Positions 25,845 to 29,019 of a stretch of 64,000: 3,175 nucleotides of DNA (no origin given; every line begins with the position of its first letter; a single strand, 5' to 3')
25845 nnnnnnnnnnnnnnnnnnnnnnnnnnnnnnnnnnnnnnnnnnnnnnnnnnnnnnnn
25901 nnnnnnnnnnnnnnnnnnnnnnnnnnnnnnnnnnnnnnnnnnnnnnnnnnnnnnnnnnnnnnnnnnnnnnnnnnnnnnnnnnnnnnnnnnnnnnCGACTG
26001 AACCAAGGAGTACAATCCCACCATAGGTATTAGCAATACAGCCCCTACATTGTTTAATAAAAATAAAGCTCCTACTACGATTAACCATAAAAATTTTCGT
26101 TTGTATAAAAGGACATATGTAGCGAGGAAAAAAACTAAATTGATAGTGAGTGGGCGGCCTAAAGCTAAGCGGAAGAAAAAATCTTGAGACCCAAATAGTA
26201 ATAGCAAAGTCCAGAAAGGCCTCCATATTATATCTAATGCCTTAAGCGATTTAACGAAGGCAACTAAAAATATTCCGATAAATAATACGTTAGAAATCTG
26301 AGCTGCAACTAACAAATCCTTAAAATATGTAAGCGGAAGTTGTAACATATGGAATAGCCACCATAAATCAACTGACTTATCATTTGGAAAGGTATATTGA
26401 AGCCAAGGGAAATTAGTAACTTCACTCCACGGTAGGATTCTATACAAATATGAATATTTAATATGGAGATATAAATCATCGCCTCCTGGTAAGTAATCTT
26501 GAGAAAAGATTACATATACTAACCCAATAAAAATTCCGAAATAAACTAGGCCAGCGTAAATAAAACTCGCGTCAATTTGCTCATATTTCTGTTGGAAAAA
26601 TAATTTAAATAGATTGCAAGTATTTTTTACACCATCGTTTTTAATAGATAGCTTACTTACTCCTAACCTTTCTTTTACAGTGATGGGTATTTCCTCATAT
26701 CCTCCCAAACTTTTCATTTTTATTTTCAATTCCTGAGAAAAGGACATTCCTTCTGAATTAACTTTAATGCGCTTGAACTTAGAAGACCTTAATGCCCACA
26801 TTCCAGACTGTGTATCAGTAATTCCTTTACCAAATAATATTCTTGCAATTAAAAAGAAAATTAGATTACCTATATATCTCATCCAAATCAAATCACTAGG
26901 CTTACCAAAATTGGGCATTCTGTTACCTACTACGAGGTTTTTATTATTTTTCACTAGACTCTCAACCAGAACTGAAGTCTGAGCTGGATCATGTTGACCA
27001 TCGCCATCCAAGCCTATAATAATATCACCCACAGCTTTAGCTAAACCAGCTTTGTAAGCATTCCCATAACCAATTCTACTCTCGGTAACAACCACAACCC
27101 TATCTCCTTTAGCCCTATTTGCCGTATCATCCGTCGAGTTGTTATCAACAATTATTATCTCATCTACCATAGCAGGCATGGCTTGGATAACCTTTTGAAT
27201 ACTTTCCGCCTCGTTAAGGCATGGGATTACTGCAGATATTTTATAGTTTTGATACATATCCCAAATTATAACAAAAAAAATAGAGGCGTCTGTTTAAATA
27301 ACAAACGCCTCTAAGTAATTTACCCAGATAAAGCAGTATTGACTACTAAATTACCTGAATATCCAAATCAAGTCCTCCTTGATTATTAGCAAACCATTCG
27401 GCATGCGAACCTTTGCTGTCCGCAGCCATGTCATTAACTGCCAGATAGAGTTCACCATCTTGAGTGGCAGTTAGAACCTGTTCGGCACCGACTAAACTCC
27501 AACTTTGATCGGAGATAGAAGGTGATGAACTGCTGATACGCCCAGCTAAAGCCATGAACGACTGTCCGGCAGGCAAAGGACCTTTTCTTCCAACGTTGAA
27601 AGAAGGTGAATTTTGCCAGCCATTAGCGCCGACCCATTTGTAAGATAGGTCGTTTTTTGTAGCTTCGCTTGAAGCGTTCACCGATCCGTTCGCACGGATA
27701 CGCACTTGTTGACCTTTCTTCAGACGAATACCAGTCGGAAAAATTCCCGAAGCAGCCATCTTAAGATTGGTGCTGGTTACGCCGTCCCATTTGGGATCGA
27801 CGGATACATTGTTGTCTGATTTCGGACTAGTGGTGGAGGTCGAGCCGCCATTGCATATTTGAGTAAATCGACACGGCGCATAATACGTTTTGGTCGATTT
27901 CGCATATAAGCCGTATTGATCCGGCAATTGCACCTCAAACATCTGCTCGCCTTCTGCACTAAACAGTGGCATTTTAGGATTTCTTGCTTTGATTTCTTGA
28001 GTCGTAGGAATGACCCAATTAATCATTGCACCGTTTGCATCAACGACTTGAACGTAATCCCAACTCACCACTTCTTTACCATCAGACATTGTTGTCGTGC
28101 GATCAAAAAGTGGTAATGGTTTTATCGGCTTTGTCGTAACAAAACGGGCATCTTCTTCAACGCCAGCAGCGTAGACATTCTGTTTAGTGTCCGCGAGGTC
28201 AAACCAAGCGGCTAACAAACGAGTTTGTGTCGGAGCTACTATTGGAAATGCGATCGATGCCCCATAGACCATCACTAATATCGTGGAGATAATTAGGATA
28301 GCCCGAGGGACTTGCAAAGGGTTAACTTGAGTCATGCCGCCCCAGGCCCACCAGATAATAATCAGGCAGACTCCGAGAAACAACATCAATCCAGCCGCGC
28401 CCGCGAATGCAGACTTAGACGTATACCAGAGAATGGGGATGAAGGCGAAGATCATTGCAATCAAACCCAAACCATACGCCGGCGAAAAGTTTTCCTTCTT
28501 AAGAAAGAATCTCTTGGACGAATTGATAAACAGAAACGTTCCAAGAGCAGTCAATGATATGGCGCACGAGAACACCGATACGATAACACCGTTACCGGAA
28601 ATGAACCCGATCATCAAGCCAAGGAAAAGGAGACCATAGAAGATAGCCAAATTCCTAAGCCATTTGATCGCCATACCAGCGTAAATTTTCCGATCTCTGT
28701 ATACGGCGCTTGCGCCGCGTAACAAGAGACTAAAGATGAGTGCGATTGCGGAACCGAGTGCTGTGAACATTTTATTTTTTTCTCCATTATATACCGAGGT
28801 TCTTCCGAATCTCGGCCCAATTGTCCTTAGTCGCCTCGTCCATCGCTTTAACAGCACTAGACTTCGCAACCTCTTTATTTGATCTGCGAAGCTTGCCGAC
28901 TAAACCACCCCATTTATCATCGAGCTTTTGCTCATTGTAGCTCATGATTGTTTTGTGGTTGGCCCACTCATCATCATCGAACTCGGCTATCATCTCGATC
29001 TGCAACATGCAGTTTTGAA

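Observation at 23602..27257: Gtr-like glycosylation module with a GT2 + GT-C-like fusion protein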

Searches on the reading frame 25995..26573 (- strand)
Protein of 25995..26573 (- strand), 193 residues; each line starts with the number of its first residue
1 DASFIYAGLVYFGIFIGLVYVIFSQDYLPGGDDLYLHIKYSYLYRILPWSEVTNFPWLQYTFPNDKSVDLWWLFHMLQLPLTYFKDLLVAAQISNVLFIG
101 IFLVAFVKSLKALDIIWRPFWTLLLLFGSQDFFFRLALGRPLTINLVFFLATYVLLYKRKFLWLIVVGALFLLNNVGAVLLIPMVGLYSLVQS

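Call 52: search_solved_structures(query=A5, max_evalue=10, show_alignments=5)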
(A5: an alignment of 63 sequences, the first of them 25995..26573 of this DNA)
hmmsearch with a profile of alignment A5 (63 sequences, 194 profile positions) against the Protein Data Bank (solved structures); distinct sequences matched with E-value up to 10: 2.
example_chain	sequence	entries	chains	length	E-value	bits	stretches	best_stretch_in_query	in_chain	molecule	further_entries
1sq5_A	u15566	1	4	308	0.4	13.5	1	22-58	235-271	Pantothenate kinase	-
1esm_A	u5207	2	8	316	0.41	13.5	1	22-58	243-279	PANTOTHENATE KINASE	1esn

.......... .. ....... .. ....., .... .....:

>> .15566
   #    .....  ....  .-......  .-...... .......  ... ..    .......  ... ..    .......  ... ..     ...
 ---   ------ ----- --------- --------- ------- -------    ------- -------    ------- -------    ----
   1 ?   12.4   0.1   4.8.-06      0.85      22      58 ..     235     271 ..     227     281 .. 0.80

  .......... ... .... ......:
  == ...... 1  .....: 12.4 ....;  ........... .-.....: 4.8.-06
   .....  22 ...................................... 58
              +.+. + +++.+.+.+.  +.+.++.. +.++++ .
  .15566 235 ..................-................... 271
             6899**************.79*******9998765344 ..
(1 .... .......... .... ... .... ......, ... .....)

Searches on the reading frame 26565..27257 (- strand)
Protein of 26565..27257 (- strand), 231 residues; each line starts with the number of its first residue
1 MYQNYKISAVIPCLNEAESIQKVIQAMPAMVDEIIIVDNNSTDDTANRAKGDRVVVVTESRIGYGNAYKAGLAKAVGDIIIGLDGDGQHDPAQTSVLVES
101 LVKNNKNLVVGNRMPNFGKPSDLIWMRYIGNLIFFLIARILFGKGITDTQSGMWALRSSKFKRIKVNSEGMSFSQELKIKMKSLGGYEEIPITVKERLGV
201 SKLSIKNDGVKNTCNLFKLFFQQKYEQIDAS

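Call 36: search_solved_structures(query=window:26565-27257:-, max_evalue=0.001, show_alignments=2)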
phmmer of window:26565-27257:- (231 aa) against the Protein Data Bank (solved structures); distinct sequences matched with E-value up to 0.001: 11.
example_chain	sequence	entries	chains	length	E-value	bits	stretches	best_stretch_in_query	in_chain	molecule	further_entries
5mlz_A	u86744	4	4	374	9.4e-17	64.5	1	2-204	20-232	Dolichol monophosphate mannose synthase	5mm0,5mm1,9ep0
4y6n_A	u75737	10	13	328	9.4e-08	35.1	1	6-86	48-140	Glucosyl-3-phosphoglycerate synthase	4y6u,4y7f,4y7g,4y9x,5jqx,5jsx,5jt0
3e25_A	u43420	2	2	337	1e-07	35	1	6-86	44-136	Putative uncharacterized protein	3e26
4ddz_A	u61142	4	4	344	1e-07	35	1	6-86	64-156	GLUCOSYL-3-PHOSPHOGLYCERATE SYNTHASE (GpgS) | Glucosyl-3-phosphoglycerate synthase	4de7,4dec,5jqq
7pdo_A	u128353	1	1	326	1.3e-07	34.7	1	6-101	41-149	Glucosyl-3-phosphoglycerate synthase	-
7p5l_A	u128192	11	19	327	1.3e-07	34.6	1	6-101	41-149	Glucosyl-3-phosphoglycerate synthase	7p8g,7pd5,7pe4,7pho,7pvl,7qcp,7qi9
3ckj_A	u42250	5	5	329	8.1e-07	32.1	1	6-87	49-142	Putative uncharacterized protein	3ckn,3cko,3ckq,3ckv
9hwj_A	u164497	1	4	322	2.9e-06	30.3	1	5-100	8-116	Undecaprenyl-phosphate 4-deoxy-4-formamido-L-arabinose transferase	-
22ao_A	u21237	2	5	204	1e-05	28.5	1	7-91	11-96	GmaR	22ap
9bhc_C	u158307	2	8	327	4.4e-05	26.4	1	6-138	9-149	Undecaprenyl-phosphate 4-deoxy-4-formamido-L-arabinose transferase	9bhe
8vxh_A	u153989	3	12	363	5.6e-05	26.1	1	6-137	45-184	Undecaprenyl-phosphate 4-deoxy-4-formamido-L-arabinose transferase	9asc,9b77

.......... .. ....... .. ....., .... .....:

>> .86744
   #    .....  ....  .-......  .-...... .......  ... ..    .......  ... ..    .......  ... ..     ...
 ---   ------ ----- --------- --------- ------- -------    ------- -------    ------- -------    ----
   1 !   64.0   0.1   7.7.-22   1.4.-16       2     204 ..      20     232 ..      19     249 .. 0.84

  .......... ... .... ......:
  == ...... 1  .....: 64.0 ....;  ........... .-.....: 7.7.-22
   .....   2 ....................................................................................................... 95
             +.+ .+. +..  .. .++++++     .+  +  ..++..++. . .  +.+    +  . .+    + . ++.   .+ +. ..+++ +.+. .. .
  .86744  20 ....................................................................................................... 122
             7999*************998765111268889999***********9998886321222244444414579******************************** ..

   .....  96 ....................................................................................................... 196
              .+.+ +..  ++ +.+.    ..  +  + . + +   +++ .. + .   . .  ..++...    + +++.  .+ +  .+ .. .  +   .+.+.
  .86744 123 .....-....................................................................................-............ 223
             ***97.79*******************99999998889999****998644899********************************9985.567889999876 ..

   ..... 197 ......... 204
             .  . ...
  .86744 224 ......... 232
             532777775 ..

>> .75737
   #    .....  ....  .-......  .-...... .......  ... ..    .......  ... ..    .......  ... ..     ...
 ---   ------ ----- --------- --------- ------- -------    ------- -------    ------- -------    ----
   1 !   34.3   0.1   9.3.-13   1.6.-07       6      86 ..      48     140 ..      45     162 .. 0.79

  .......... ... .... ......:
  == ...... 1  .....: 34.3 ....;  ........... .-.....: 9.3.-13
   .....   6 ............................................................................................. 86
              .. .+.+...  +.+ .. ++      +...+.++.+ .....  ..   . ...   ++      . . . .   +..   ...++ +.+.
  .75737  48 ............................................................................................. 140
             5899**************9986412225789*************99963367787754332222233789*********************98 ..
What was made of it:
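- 26565..27257 (-): GT2 domain, aa 1-231: predicted cytoplasmic polyprenyl-phosphate sugar synthase with no TM helix of its own. PfDPMS 5mlz E 9.4e-17 over aa 2-204 (call 36).
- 26988..27008 (-): DGDGQHD (aa 84-90): the DxD/QH nucleotide-sugar and metal motif of the GT2 domain. Aligned to DADLQHP of PfDPMS (call 36).
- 26832..26891 (-): Hydrophobic helix aa 123-142 (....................): probable membrane-interface helix of the synthase. Aligned to the corresponding stretch of PfDPMS (call 36).
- On GT2 polyprenyl-phosphate sugar synthases (DPM1/DPMS, GtrB, AglJ, ArnC type): PfDPMS alignment covers aa 2-204 (call 36).
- PfDPMS E 9.4e-17 covering both the donor and acceptor halves (call 36). 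The GpgS sequence alignment covers only the nucleotide-binding half (aa 6-86 or 6-101, E about 1e-7), whereas DPMS aligns over aa 2-204 at E 9e-17 (call 36).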

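Call 62: find_homologous_proteins(query=window:26565-27257:-, max_evalue=1e-10)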
Query window:26565-27257:- (231 aa): 226 proteins with E <= 1e-10 among 821 candidates; the best 120 are listed.
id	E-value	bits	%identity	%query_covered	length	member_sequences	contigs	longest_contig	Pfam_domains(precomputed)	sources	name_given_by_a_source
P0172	5.1e-44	168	44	96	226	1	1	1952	PF13641.13,PF00535.33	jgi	jgi:glycosyltransferase involved in cell wall biosynthesis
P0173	1.4e-42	164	46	94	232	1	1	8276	PF13641.13,PF00535.33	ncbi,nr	ncbi:glycosyltransferase family 2 protein [Candidatus Uhrbacteria bacterium]|nr:glycosyltransferase 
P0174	2.0e-40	157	42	96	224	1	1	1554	PF13641.13,PF00535.33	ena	-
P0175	3.4e-38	149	39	97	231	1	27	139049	PF13641.13,PF00535.33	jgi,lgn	jgi:glycosyltransferase involved in cell wall biosynthesis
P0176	1.6e-36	144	39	94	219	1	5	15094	PF10111.15,PF13641.13,PF00535.33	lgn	-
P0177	4.2e-34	136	39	94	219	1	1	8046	PF13641.13,PF00535.33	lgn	-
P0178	2.2e-32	130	38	94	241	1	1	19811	PF00535.33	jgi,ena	-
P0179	4.6e-32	129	39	95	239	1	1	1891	PF13641.13,PF00535.33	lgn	-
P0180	5.1e-32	129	37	94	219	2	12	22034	PF13641.13,PF00535.33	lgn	-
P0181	1.3e-31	128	37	94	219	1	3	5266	PF13641.13,PF00535.33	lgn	-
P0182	1.4e-29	121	40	77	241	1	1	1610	PF13641.13,PF00535.33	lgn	-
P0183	1.5e-28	118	36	91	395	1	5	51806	PF26629.1,PF00535.33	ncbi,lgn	-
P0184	3.8e-27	113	35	86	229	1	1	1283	PF13641.13,PF00535.33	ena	-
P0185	1.8e-26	111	38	77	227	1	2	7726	PF00535.33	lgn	-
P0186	2.6e-26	111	35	86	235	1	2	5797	PF13641.13,PF00535.33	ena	-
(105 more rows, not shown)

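Call 63: find_encoding_contigs(protein=P0175, flank=5000, max_places=3)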
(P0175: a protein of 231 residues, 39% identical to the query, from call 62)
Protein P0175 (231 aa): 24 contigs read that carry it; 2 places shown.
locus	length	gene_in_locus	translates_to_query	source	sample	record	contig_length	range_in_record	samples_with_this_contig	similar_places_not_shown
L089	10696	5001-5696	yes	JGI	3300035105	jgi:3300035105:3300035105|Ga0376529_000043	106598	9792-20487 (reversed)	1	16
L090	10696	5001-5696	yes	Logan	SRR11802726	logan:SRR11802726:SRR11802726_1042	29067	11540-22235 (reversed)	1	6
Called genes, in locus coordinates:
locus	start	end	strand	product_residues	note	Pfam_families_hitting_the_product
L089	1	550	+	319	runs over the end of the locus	PF00535:Glycos_transf_2, PF10111:Glyco_tranf_2_2, PF13641:Glyco_tranf_2_3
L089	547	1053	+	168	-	PF13489:Methyltransf_23, PF13847:Methyltransf_31 (weak), PF08241:Methyltransf_11, PF13649:Methyltransf_25 (faint)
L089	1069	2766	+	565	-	PF09852:DUF2079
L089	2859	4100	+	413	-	-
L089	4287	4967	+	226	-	PF13489:Methyltransf_23, PF13847:Methyltransf_31, PF08241:Methyltransf_11, PF08242:Methyltransf_12, PF13649:Methyltransf_25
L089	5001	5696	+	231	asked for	PF00535:Glycos_transf_2, PF13641:Glyco_tranf_2_3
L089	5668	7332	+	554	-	-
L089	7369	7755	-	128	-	PF04956:TrbC (weak), PF18895:T4SS_pilin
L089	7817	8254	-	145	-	PF18895:T4SS_pilin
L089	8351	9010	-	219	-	PF04956:TrbC (weak), PF18895:T4SS_pilin, PF04956:TrbC (weak), PF18895:T4SS_pilin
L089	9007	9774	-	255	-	PF18895:T4SS_pilin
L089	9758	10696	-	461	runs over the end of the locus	PF01547:SBP_bac_1, PF13416:SBP_bac_8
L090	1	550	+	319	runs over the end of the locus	PF00535:Glycos_transf_2, PF10111:Glyco_tranf_2_2, PF13641:Glyco_tranf_2_3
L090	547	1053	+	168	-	PF13489:Methyltransf_23, PF13847:Methyltransf_31 (weak), PF08241:Methyltransf_11, PF13649:Methyltransf_25 (faint)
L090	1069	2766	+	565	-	PF09852:DUF2079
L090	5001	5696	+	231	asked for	PF00535:Glycos_transf_2, PF13641:Glyco_tranf_2_3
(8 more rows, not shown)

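Call 64: find_encoding_contigs(protein=P0173, flank=5000, max_places=2)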
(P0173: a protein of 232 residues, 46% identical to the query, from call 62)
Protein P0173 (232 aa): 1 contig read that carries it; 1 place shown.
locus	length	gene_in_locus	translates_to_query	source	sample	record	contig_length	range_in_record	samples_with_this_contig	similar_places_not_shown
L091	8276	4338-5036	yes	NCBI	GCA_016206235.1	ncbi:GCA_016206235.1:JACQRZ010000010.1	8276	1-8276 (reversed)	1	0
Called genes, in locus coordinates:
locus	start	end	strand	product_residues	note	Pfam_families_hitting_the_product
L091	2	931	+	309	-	PF03741:TerC, PF04332:DUF475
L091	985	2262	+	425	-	PF07992:Pyr_redox_2, PF00070:Pyr_redox (weak), PF22366:NDH2_C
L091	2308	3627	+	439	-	PF00342:PGI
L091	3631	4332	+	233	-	PF13489:Methyltransf_23, PF08242:Methyltransf_12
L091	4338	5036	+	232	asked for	PF00535:Glycos_transf_2, PF13641:Glyco_tranf_2_3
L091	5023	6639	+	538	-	-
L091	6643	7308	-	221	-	PF02223:Thymidylate_kin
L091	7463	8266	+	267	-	PF06550:SPP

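Call 65: find_encoding_contigs(protein=P0176, flank=5000, max_places=2)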
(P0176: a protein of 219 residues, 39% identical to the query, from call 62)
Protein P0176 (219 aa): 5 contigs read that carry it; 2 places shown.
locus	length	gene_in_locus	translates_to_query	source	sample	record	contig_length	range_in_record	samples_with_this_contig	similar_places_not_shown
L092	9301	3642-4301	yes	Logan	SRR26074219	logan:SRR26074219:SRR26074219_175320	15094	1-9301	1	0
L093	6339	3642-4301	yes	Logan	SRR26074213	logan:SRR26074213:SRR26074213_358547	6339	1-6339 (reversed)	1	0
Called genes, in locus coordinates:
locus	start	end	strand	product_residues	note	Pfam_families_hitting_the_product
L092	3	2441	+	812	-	?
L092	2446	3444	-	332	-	-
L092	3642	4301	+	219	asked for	PF00535:Glycos_transf_2, PF10111:Glyco_tranf_2_2 (weak), PF13641:Glyco_tranf_2_3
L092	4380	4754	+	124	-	PF04472:SepF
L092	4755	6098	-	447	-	PF07690:MFS_1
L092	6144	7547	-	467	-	PF07690:MFS_1, PF12832:MFS_1_like, PF07690:MFS_1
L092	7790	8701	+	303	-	PF02463:SMC_N (faint), PF00005:ABC_tran, PF13304:AAA_21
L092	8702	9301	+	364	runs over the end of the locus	PF12698:ABC2_membrane_3, PF01061:ABC2_membrane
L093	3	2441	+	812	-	?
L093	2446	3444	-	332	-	-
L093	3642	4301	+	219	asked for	PF00535:Glycos_transf_2, PF10111:Glyco_tranf_2_2 (weak), PF13641:Glyco_tranf_2_3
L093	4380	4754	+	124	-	PF04472:SepF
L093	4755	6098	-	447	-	PF07690:MFS_1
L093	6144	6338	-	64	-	?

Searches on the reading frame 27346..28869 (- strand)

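Call 3: search_protein_families(library=pfam, proteins=[window:27346-28869:-], max_evalue=0.1)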
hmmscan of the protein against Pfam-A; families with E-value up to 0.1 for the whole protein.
window:27346-28869:- (507 aa): 0 families

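Call 4: search_protein_families(library=ncbifam, proteins=[window:27346-28869:-], max_evalue=0.1)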
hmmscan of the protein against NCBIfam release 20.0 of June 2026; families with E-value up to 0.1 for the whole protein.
window:27346-28869:- (507 aa): 1 family
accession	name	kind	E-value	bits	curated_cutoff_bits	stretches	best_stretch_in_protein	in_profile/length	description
NF052460.1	L-NosZ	equivalog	0.043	12.3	700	1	311-392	329-406/480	clade III lactonase-type nitrous-oxide reductase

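Call 76: search_protein_families(library=phrogs, proteins=[window:27346-28869:-], max_evalue=0.001)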
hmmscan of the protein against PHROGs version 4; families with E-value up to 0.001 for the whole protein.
window:27346-28869:- (507 aa): 0 families
